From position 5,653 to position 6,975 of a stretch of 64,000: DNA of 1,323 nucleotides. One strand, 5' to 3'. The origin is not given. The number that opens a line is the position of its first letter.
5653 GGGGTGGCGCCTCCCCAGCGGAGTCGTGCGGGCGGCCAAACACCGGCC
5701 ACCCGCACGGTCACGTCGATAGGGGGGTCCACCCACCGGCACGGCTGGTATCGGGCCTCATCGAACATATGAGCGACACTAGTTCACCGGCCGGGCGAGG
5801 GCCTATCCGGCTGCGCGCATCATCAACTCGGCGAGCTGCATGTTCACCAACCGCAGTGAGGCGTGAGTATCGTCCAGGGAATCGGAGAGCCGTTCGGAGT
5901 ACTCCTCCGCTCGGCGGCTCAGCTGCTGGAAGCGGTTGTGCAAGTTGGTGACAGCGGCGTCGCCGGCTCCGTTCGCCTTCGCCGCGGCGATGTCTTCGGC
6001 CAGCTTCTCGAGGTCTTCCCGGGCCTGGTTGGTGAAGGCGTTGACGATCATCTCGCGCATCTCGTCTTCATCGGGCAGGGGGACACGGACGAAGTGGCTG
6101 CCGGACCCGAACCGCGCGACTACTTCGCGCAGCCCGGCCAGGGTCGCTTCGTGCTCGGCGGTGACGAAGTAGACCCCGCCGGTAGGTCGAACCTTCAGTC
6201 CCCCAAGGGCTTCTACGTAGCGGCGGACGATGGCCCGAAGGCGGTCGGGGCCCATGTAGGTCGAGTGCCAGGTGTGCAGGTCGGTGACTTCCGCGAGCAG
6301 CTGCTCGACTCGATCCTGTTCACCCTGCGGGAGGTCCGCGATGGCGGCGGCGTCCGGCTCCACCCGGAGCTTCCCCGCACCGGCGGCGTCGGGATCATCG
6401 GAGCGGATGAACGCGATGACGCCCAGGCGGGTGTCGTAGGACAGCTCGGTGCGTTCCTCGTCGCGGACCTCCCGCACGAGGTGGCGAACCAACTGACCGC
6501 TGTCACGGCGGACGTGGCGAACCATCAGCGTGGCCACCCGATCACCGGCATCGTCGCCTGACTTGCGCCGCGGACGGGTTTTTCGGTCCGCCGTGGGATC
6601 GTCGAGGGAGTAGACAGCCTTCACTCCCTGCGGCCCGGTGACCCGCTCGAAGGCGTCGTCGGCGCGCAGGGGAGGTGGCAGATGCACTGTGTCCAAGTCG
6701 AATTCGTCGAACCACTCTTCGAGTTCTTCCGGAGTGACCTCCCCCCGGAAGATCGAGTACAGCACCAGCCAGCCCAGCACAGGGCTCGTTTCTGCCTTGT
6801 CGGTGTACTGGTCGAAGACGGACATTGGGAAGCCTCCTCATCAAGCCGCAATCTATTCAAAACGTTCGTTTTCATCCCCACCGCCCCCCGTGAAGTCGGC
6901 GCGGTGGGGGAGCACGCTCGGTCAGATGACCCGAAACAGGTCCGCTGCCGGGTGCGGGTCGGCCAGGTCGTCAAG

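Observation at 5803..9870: MoxR AAA+ / VWA / 340-aa partner triad with a paired palindromic operator: candidate NTP-dependent conflict (VMAP-type) system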

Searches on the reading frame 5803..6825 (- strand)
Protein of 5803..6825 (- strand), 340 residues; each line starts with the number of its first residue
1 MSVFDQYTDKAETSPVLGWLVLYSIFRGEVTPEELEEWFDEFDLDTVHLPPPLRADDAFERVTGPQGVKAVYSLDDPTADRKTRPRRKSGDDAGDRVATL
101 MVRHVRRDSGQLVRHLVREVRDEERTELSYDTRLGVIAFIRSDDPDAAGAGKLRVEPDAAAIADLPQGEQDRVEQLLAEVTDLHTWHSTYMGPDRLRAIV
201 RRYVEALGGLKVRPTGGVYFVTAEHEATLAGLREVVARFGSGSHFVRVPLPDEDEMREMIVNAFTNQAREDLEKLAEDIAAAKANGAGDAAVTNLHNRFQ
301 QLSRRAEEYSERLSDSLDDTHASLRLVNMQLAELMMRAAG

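Call 3: search_protein_families(library=pfam, proteins=[window:5803-6825:-], max_evalue=0.01)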
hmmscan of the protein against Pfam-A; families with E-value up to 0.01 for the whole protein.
window:5803-6825:- (340 aa): 2 families
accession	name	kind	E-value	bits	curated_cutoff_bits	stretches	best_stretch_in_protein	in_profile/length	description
PF20529.3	DUF6744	-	4.7e-32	111.6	27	1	8-339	13-313/314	Family of unknown function (DUF6744)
PF05016.21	ParE_toxin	-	0.0042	18.1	23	0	264-311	3-48/89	ParE toxin of type II toxin-antitoxin system, parDE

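Call 7: search_protein_families(library=padloc, proteins=[window:5803-6825:-], max_evalue=0.1)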
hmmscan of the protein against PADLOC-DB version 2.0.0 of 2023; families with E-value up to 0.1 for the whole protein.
window:5803-6825:- (340 aa): 0 families

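Call 8: search_protein_families(library=phrogs, proteins=[window:5803-6825:-], max_evalue=0.01)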
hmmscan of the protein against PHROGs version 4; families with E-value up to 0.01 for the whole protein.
window:5803-6825:- (340 aa): 1 family
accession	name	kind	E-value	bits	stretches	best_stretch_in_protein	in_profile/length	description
phrog_25653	-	unknown function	0.0018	19.5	1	254-311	5-62/82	-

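Call 11: find_homologous_proteins(query=window:5803-6825:-, max_evalue=0.001)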
Query window:5803-6825:- (340 aa): 172 proteins with E <= 0.001 among 8000 candidates; the best 120 are listed.
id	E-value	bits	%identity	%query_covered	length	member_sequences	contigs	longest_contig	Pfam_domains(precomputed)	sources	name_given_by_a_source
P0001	2.7e-220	748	100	100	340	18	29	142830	PF20529.4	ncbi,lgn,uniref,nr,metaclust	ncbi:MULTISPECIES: DUF6744 family protein [Nocardia]|uniref:Uncharacterized protein n=1 Tax=Nocardia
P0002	7.9e-137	474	65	98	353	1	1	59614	PF20529.4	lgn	-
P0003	1.3e-111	391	58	98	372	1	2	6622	PF20529.4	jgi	jgi:hypothetical protein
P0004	2.7e-111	390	56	98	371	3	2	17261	PF20529.4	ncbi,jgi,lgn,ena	-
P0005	5.1e-109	383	57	98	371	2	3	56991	PF20529.4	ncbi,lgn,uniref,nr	ncbi:DUF6744 family protein [Kutzneria buriramensis]|uniref:Uncharacterized protein n=1 Tax=Kutzneri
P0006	2.1e-108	381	55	98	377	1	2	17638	PF20529.4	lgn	-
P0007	1.4e-107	378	55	99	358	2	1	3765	PF20529.4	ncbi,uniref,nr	ncbi:hypothetical protein F0L68_40905 [Solihabitans fulvus]|uniref:Uncharacterized protein n=2 Tax=S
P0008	3.2e-107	377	55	98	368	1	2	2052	PF20529.4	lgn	-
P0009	4.2e-107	376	56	99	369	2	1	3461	PF20529.4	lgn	-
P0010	6.8e-107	376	55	97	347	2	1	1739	PF20529.4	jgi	jgi:hypothetical protein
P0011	2.2e-106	374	56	95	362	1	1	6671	PF20529.4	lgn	-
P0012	2.6e-106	374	54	97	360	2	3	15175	PF20529.4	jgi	jgi:hypothetical protein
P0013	2.9e-106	374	54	96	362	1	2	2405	PF20529.4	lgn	-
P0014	4.0e-106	373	55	97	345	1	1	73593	PF20529.4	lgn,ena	-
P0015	4.0e-106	373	54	99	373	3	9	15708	PF20529.4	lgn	-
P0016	4.8e-106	373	56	98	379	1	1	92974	PF20529.4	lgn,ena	-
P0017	9.0e-106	372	54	97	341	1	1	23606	PF20529.4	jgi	jgi:hypothetical protein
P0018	1.1e-105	372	55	98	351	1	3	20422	PF20529.4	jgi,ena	jgi:hypothetical protein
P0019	2.1e-105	371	55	98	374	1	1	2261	PF20529.4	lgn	-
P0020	4.3e-105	370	54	96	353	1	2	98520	PF20529.4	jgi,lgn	jgi:hypothetical protein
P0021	6.3e-105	369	54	98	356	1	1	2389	PF20529.4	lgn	-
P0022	6.9e-105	369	55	97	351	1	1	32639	PF20529.4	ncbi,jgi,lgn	ncbi:MAG TPA: DUF6744 family protein [Candidatus Dormibacteraeota bacterium]|jgi:hypothetical protei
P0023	9.5e-105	369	54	99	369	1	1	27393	PF20529.4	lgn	-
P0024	3.3e-104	367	55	97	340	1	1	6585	PF20529.4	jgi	jgi:hypothetical protein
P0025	4.7e-104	366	54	98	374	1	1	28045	PF20529.4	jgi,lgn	-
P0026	8.4e-104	365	55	98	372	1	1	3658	PF20529.4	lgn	-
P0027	9.2e-104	365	53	99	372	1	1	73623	PF20529.4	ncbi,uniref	ncbi:DUF6744 family protein [Amycolatopsis sp. NPDC051903]|uniref:DUF6744 family protein n=1 Tax=Amy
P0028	1.9e-103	364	53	96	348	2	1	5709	PF20529.4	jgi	jgi:hypothetical protein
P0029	2.6e-103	364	53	97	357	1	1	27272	PF20529.4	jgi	jgi:hypothetical protein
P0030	3.0e-103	364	54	99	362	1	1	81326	PF20529.4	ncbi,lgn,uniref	ncbi:DUF6744 family protein [Streptomyces sp. bgisy154]|uniref:DUF6744 family protein n=1 Tax=Strept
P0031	3.1e-102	360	53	96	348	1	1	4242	PF20529.4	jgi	jgi:hypothetical protein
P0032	3.9e-102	360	54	99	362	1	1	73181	PF20529.4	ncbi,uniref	ncbi:DUF6744 family protein [Streptomyces sp. NPDC059679]|uniref:DUF6744 family protein n=1 Tax=Stre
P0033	4.1e-102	360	53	97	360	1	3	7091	PF20529.4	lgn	-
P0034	5.1e-102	360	53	99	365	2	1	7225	PF20529.4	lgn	-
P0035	6.9e-102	359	51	100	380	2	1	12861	PF20529.4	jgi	jgi:hypothetical protein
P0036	6.9e-102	359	54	99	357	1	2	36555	PF20529.4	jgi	jgi:hypothetical protein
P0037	1.1e-101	358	53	98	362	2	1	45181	PF20529.4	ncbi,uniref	ncbi:DUF6744 family protein [Streptomyces goshikiensis]|uniref:DUF6744 family protein n=1 Tax=Strept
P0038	1.2e-101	358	55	96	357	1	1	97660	PF20529.4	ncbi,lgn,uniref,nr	ncbi:hypothetical protein KV557_24580 [Kitasatospora aureofaciens]|uniref:DUF6744 family protein n=1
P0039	1.5e-101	358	52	99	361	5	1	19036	PF20529.4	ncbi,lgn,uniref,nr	ncbi:DUF6744 family protein [Streptomyces sp. WZ.A104]|uniref:DUF6744 family protein n=1 Tax=Strepto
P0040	1.5e-101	358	53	96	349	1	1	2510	PF20529.4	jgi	jgi:hypothetical protein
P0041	1.8e-101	358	53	99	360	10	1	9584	PF20529.4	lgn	-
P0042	2.4e-101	357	53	96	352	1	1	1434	PF20529.4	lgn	-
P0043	2.4e-101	357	56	95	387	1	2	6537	PF20529.4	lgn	-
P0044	3.0e-101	357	53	99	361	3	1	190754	PF20529.4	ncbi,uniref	ncbi:DUF6744 family protein [Streptomyces sp. NPDC056883]|uniref:DUF6744 family protein n=1 Tax=Stre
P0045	3.1e-101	357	54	99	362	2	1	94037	PF20529.4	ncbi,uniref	ncbi:DUF6744 family protein [Streptomyces sp. NPDC048191]|uniref:DUF6744 family protein n=1 Tax=Stre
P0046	3.7e-101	357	53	100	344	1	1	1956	PF20529.4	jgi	jgi:hypothetical protein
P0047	6.8e-101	356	54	99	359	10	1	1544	PF20529.4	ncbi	-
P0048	1.3e-100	355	53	97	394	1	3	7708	PF20529.4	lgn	-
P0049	1.4e-100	355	53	99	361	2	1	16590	PF20529.4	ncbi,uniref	ncbi:DUF6744 family protein [Streptomyces sp. NPDC057638]|uniref:DUF6744 family protein n=1 Tax=Stre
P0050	1.8e-100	355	54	93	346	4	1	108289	PF20529.4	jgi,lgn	jgi:hypothetical protein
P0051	2.0e-100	354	52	99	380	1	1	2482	PF20529.4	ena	-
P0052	3.4e-100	354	53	99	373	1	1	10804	PF20529.4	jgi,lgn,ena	-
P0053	3.6e-100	354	53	99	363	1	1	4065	PF20529.4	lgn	-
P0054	4.3e-100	353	53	95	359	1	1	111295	PF20529.4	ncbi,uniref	ncbi:DUF6744 family protein [Kitasatospora xanthocidica]|uniref:DUF6744 family protein n=1 Tax=Kitas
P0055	5.0e-100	353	52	97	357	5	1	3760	PF20529.4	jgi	jgi:hypothetical protein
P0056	5.2e-100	353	51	99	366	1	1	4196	PF20529.4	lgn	-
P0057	1.9e-99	351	51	100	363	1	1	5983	PF20529.4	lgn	-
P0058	2.4e-99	351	52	97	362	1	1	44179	PF20529.4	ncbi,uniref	ncbi:DUF6744 family protein [Nocardia vinacea]|uniref:DUF6744 family protein n=1 Tax=Nocardia vinace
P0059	3.3e-99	350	54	96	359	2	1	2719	PF20529.4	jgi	jgi:hypothetical protein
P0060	4.4e-99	350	54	99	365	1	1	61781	PF20529.4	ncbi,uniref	ncbi:DUF6744 family protein [Streptomyces sp. NPDC014733]|uniref:DUF6744 family protein n=1 Tax=Stre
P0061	6.6e-99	349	54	98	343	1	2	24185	PF20529.4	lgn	-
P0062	1.1e-98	349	51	99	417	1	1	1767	PF20529.4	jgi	jgi:hypothetical protein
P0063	1.3e-98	348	52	98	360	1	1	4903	PF20529.4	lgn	-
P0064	1.3e-98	348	51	98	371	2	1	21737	PF20529.4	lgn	-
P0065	2.8e-98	347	53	97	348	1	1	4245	PF20529.4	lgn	-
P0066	3.1e-98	347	52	99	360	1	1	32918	PF00672.31,PF20529.4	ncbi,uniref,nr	ncbi:HAMP domain-containing protein [Nonomuraea typhae]|uniref:HAMP domain-containing protein n=1 Ta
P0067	3.4e-98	347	53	99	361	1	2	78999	PF20529.4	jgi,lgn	jgi:hypothetical protein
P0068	3.9e-98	347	52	97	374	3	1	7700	PF20529.4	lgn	-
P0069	3.9e-98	347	52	99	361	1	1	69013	PF20529.4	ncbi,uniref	ncbi:DUF6744 family protein [Streptomyces sp. NPDC051183]|uniref:DUF6744 family protein n=1 Tax=Stre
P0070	5.3e-98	346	53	93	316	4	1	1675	PF20529.4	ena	-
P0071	1.2e-97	345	52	96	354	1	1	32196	PF20529.4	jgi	jgi:hypothetical protein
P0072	1.7e-97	345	52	99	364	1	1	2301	PF20529.4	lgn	-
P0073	2.5e-97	344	52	99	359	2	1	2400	PF20529.4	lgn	-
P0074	2.8e-97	344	52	99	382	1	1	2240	PF20529.4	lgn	-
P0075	4.0e-97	344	51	96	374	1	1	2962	PF20529.4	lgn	-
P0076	7.3e-97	343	51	99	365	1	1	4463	PF20529.4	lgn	-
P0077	8.8e-97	342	52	99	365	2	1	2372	PF20529.4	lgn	-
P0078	1.3e-96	342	52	98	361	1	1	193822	PF20529.4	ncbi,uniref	ncbi:DUF6744 family protein [Streptomyces sp. NPDC056672]|uniref:DUF6744 family protein n=1 Tax=Stre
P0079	1.6e-96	342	50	99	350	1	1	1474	PF20529.4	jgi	jgi:hypothetical protein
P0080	1.7e-96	341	54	94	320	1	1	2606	PF20529.4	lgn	-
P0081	2.0e-96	341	52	99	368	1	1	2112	PF20529.4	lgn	-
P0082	3.0e-96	341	53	99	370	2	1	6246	PF20529.4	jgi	-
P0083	4.6e-96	340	53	95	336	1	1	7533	PF20529.4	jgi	jgi:hypothetical protein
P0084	5.7e-96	340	50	100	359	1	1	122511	PF20529.4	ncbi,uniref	ncbi:DUF6744 family protein [Streptomyces anthocyanicus]|uniref:DUF6744 family protein n=1 Tax=Strep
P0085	6.3e-96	340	52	96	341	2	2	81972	PF20529.4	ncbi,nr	ncbi:MAG: hypothetical protein HOV87_12190 [Catenulispora sp.]|nr:hypothetical protein [Catenulispor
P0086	9.4e-96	339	52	100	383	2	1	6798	PF20529.4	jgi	jgi:hypothetical protein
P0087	9.5e-96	339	53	99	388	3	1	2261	PF20529.4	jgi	-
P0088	1.3e-95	339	52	98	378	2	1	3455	PF20529.4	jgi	jgi:hypothetical protein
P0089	1.8e-95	338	52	97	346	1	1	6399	PF20529.4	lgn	-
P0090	2.4e-95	338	52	99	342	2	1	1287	PF20529.4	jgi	jgi:hypothetical protein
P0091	3.2e-95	337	52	99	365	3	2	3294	PF20529.4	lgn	-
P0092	3.3e-95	337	51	99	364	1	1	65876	PF20529.4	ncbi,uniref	ncbi:DUF6744 family protein [Streptosporangium saharense]|uniref:DUF6744 family protein n=1 Tax=Stre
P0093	3.7e-95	337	53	94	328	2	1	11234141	PF20529.4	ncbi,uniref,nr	ncbi:hypothetical protein HUT05_24950 [Streptomyces chartreusis]|uniref:Uncharacterized protein n=1 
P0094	8.3e-95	336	52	97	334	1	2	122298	PF20529.4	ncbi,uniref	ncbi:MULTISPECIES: DUF6744 family protein [unclassified Streptomyces]|uniref:DUF6744 family protein 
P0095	2.6e-94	334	52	99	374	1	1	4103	PF20529.4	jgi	jgi:Family of unknown function (DUF6744)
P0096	3.0e-94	334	51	97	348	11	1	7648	PF20529.4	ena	-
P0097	4.5e-94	334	51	99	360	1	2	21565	PF20529.4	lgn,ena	-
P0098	4.7e-94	333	52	99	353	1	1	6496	PF20529.4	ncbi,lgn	-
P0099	5.4e-94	333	54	91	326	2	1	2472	PF20529.4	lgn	-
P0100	1.2e-93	332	50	96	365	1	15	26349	PF20529.4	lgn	-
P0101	1.4e-93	332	52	95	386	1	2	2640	PF20529.4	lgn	-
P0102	1.9e-93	331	50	99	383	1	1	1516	PF20529.4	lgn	-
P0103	4.0e-93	330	54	96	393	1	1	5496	PF20529.4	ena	-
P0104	4.9e-93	330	51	96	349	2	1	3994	PF20529.4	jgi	jgi:hypothetical protein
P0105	1.2e-92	329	51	99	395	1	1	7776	PF20529.4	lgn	-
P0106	2.2e-92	328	48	99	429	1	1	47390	PF20529.4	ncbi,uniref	ncbi:DUF6744 family protein [Amycolatopsis sp. NPDC059657]|uniref:DUF6744 family protein n=1 Tax=Amy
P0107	2.8e-92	328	49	99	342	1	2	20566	PF20529.4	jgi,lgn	jgi:hypothetical protein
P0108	3.9e-92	327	52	99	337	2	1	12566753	PF20529.4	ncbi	ncbi:DUF6744 family protein [Actinoallomurus acanthiterrae]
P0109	9.2e-92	326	50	99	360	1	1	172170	PF20529.4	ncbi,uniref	ncbi:DUF6744 family protein [Streptomyces sp. NPDC097610]|uniref:DUF6744 family protein n=1 Tax=Stre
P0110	1.6e-91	325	50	96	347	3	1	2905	PF20529.4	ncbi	-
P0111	1.7e-91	325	48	99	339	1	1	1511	PF20529.4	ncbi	-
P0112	1.9e-91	325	50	99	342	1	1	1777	PF20529.4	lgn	-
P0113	4.3e-91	324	49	99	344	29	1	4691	PF20529.4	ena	-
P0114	9.0e-91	323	50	97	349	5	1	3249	PF20529.4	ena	-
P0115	1.1e-90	322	50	96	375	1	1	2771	PF20529.4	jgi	jgi:hypothetical protein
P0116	1.6e-90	322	50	98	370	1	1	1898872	PF20529.4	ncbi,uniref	ncbi:DUF6744 family protein [Nonomuraea sp. NPDC050790]|uniref:DUF6744 family protein n=1 Tax=Nonomu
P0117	1.6e-90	322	52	94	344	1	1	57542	PF20529.4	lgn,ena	-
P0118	1.7e-90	322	49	99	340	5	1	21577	PF20529.4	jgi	jgi:hypothetical protein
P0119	3.0e-90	321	50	99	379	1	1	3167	PF20529.4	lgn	-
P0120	3.4e-90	321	49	96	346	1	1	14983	PF20529.4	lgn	-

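Call 15: find_related_loci(query=A1, collection=genome_contigs, flank=10000)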
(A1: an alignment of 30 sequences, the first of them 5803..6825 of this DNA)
Query A1 (340 aa) in genome_contigs; peptide patterns used: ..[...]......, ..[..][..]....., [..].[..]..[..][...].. (x = any residue, [..] = any of these).
315 stretches matched a pattern; 90 encode a relative of the query (tblastn E <= 1e-3); the best 80 are kept; 79 distinct loci.
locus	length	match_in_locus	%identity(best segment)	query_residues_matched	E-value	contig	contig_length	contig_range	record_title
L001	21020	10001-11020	99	1-340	0e+0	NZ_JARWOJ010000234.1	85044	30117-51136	Nocardia neocaledoniensis strain 760185021 760185021.N.neocaledoniensis_ctg_0234, whole genome shotgun sequence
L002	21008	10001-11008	57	4-338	2e-114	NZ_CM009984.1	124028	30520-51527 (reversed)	Prauserella muralis strain DSM 45305 plasmid pPmurDSM45305, whole genome shotgun sequence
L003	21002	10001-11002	57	3-335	3e-114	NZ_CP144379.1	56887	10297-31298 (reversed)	Kutzneria buriramensis strain DSM 45791 plasmid pKutB-C4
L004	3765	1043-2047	55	4-338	7e-115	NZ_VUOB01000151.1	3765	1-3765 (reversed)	Solihabitans fulvus strain AN110305 contig_152, whole genome shotgun sequence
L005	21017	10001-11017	53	2-339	4e-109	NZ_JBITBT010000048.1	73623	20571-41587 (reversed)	Amycolatopsis sp. NPDC051903 NPDC051903_35_F4.ctg-0048, whole genome shotgun sequence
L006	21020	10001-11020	53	2-338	2e-108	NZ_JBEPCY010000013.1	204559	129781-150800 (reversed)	Streptomyces sp. NPDC000594 NPDC000594_44_C8.ctg-0013, whole genome shotgun sequence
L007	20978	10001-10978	52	14-339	3e-108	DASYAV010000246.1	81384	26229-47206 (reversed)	MAG TPA_asm: Streptosporangiaceae bacterium isolate SMAG_U4890 k141_261955, whole genome shotgun sequence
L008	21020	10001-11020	52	2-338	4e-107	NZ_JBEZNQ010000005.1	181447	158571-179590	Streptomyces sp. NPDC047981 NPDC047981_78_C7.ctg-0005, whole genome shotgun sequence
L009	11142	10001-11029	53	2-339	5e-107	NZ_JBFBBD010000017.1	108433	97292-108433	Streptomyces sp. NPDC051173 NPDC051173_50_G5.ctg-0017, whole genome shotgun sequence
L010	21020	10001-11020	54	3-339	1e-106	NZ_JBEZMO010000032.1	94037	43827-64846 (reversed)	Streptomyces sp. NPDC048191 NPDC048191_59_H10.ctg-0032, whole genome shotgun sequence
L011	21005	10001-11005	51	4-340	2e-104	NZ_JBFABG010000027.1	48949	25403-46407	Actinosynnema sp. NPDC023587 NPDC023587_95_E3.ctg-0027, whole genome shotgun sequence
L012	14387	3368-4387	53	3-339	5e-104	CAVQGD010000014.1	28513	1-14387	MAG: uncultured Actinomycetota bacterium isolate MFD08497.bin.2.122 genome assembly, contig: contig_163400, whole genome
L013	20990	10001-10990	51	4-335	5e-104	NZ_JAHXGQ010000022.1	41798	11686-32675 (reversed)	Saccharothrix obliqua strain SC076 22, whole genome shotgun sequence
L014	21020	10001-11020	52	2-338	8e-104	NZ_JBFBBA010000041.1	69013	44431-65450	Streptomyces sp. NPDC051183 NPDC051183_55_D8.ctg-0041, whole genome shotgun sequence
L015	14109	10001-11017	52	1-338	6e-104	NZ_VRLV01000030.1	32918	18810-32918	Nonomuraea typhae strain p1410 Scaffold30, whole genome shotgun sequence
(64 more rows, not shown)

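Call 21: predict_structure(alignment_id=A1)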
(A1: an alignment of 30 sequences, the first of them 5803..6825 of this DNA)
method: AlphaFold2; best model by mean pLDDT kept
length: 340 residues; sequences in the alignment: 30
mean_pLDDT: 82.2   pTM: 0.75
mean pLDDT of the five models: 82.2, 81.9, 81.2, 79.9, 79.0
residues with pLDDT >= 90: 146; 70-90: 130; 50-70: 47; < 50: 17
segments of 3 or more residues with pLDDT < 50: 1-4, 83-92
pLDDT, mean of each block of 10 residues (from residue 1): 48 71 85 96 94 94 93 84 46 73 92 96 88 94 87 97 95 96 96 91 90 77 91 93 86 74 79 79 77 79 74 58 59 60
secondary structure, 60 per line:
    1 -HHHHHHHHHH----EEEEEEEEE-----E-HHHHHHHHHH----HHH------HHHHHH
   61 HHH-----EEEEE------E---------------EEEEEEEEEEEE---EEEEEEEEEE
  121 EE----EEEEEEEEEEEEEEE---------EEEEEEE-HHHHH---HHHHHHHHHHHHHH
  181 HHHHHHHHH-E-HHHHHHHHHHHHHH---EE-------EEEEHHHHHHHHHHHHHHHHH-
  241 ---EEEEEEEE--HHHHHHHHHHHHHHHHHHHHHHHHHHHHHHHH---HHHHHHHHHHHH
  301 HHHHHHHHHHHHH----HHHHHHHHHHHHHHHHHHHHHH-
elements in order: H2-11 E16-24 H32-41 H55-63 E69-73 E96-107 E111-122 E127-141 E151-157 H159-163 H167-189 H193-206 E219-222 H223-239 E244-251 H254-285 H289-313 H318-339

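Call 22: search_dna_similar(query=window:5803-6825:-, collection=phages, mode=protein, max_evalue=0.001)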
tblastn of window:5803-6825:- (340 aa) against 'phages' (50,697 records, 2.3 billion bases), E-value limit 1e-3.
Records with a match: 3; places in all: 3; records where one place covers at least 80% of the query: 1.
Best place of each record, by identity: <60% 3.
By first word of the organism name: Bacillus 2; Moorella 1.
By host as written in the record: Bacillus thuringiensis 2; Moorella thermoacetica DSM 103132 1.
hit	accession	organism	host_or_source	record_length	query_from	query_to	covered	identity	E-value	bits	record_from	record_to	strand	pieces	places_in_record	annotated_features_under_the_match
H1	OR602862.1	Moorella phage MTATph1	Moorella thermoacetica DSM 103132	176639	48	335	85%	25.6%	1e-8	62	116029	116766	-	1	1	hypothetical protein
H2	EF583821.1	Bacillus phage 0305phi8-36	Bacillus thuringiensis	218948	12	275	78%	25.6%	3e-10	67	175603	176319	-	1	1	ORF046: hypothetical protein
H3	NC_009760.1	Bacillus phage 0305phi8-36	Bacillus thuringiensis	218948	12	275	78%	25.6%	3e-10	67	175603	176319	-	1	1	ORF046: hypothetical protein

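Call 23: search_dna_similar(query=window:5803-6825:-, collection=plasmids, mode=protein, max_evalue=0.001, max_rows=40)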
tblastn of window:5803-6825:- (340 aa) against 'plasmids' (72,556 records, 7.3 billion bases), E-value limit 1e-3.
Records with a match: 11; places in all: 11; records where one place covers at least 80% of the query: 9.
Best place of each record, by identity: >=99% 1; 95-99% 3; <60% 7.
By first word of the organism name: Nocardia 4; Streptomyces 3; Brevibacillus 3; Alicyclobacillus 1.
By predicted mobility (MOB-suite, as given by PLSDB): non-mobilizable 7; mobilizable 4.
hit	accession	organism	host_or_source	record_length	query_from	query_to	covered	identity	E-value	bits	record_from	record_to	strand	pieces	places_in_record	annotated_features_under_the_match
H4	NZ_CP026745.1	Nocardia cyriacigeorgica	Homo sapiens,laboratory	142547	1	340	100%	100.0%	0e+0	616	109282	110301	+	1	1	DUF6744 family protein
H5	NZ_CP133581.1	Nocardia farcinica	stool,stool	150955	1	340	100%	98.2%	0e+0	610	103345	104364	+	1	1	DUF6744 family protein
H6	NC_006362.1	Nocardia farcinica IFM 10152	-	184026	1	336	99%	97.6%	0e+0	602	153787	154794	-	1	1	DUF6744 family protein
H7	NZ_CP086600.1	Nocardia farcinica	Homo sapiens,whole organism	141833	1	336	99%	97.6%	0e+0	602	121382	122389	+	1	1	DUF6744 family protein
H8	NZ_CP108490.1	Streptomyces sp. NBC_01244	-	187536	2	338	99%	52.3%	5e-89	298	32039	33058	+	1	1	DUF6744 family protein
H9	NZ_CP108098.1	Streptomyces sp. NBC_00239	-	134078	2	340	100%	51.0%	3e-88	296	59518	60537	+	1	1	DUF6744 family protein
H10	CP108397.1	Streptomyces sp. NBC_01310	-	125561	2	335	98%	51.2%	5e-87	293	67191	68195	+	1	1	hypothetical protein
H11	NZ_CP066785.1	Alicyclobacillus sp. ALC3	cell culture,acid mine drainage sediment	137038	9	335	96%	23.8%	2e-7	60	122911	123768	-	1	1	DUF6744 family protein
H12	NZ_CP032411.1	Brevibacillus laterosporus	single colony,Tattoo ink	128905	15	337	95%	22.7%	1e-4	51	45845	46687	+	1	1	DUF6744 family protein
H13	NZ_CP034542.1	Brevibacillus marinus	sediment,marine sediment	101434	12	275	78%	24.2%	7e-7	59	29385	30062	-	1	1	DUF6744 family protein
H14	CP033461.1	Brevibacillus laterosporus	cabbage,whole organism,cabbage seeds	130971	15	260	72%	24.0%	3e-5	53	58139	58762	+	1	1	hypothetical protein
